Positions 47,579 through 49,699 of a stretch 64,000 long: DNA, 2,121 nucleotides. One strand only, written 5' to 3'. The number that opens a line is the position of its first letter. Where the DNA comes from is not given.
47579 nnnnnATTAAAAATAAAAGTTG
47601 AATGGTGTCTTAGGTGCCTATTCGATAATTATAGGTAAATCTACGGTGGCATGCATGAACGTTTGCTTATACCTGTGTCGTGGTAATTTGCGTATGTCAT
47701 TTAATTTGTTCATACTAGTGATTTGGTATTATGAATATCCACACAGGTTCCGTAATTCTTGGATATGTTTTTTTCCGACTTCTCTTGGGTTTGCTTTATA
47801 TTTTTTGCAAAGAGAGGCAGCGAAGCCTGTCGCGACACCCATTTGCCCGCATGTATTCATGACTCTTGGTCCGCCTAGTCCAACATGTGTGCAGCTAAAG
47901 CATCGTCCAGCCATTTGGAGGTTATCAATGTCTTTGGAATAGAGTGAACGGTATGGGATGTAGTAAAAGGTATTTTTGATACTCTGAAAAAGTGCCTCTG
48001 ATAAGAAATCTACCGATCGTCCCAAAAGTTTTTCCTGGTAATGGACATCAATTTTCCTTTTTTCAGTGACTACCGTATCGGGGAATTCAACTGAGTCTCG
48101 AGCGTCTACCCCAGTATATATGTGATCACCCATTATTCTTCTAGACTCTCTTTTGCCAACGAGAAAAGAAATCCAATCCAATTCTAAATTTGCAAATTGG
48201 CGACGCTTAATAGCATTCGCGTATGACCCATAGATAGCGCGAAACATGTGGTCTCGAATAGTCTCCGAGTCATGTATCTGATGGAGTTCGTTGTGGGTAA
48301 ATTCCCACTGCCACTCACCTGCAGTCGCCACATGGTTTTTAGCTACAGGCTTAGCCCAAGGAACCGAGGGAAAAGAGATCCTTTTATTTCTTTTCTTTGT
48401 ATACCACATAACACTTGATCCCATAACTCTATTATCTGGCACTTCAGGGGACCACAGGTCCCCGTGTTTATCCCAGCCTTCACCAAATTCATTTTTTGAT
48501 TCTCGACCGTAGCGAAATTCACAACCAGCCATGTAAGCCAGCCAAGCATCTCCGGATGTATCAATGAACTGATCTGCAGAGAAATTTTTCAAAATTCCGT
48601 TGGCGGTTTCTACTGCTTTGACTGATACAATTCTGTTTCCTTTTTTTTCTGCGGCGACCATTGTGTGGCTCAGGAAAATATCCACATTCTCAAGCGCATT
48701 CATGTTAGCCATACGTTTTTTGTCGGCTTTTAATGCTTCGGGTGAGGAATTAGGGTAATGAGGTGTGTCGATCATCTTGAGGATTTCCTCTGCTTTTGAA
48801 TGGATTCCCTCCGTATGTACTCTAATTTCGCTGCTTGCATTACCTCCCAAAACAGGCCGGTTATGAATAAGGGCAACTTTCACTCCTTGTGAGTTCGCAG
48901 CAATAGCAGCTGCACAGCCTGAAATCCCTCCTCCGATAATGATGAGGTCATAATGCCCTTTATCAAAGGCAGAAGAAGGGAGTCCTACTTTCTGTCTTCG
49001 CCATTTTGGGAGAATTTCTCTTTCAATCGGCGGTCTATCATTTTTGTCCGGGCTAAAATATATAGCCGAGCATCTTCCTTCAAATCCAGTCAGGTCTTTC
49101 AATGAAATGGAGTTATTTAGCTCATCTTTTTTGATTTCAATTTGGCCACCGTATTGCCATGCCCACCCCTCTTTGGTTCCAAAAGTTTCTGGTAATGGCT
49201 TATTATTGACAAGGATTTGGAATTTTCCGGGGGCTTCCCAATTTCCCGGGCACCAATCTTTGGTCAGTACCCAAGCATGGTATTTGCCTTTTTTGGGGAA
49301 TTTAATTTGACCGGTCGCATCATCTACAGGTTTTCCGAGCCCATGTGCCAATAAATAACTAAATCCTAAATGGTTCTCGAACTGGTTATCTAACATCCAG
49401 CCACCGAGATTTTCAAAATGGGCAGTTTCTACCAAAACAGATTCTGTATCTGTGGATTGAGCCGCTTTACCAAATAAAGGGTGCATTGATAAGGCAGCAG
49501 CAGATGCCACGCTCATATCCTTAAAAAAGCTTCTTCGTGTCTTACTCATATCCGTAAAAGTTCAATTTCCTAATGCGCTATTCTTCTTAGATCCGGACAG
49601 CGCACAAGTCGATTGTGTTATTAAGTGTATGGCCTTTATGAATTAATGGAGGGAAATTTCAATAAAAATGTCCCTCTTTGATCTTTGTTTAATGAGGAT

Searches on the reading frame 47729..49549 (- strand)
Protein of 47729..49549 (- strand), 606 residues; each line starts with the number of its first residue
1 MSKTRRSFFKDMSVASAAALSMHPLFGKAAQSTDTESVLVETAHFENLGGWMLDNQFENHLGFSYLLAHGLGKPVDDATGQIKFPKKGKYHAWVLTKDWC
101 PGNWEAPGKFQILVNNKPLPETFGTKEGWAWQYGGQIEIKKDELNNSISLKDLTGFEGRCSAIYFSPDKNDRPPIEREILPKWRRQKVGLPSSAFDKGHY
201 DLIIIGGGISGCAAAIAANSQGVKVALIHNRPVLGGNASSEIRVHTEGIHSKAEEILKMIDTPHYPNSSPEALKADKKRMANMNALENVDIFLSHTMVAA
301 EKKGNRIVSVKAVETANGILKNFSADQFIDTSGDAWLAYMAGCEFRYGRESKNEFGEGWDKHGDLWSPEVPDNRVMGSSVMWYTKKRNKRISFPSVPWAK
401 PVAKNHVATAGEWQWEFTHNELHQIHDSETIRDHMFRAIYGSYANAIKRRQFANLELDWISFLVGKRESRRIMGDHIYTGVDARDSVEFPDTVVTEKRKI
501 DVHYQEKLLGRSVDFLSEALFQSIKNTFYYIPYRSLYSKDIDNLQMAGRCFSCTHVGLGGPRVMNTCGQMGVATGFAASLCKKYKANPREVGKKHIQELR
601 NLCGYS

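Call 37: search_protein_families(library=pfam, proteins=[window:47729-49549:-], max_evalue=0.00001)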
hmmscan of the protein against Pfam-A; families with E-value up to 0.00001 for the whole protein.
window:47729-49549:- (606 aa): 5 families
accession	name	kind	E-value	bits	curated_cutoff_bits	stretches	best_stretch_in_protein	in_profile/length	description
PF12831.13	FAD_oxidored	-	5.7e-68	230.6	27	1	201-598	1-414/416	FAD dependent oxidoreductase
PF13450.12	NAD_binding_8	-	5.7e-09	36.6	21.9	1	204-242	1-39/68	NAD(P)-binding Rossmann-like domain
PF00890.30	FAD_binding_2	-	1.6e-06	28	20.4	1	201-238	1-38/414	FAD binding domain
PF01266.30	DAO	-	3.6e-06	27.2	27.9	1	201-240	1-40/353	FAD dependent oxidoreductase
PF07992.20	Pyr_redox_2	-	8e-06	25.9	26.1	0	200-281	1-58/291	Pyridine nucleotide-disulphide oxidoreductase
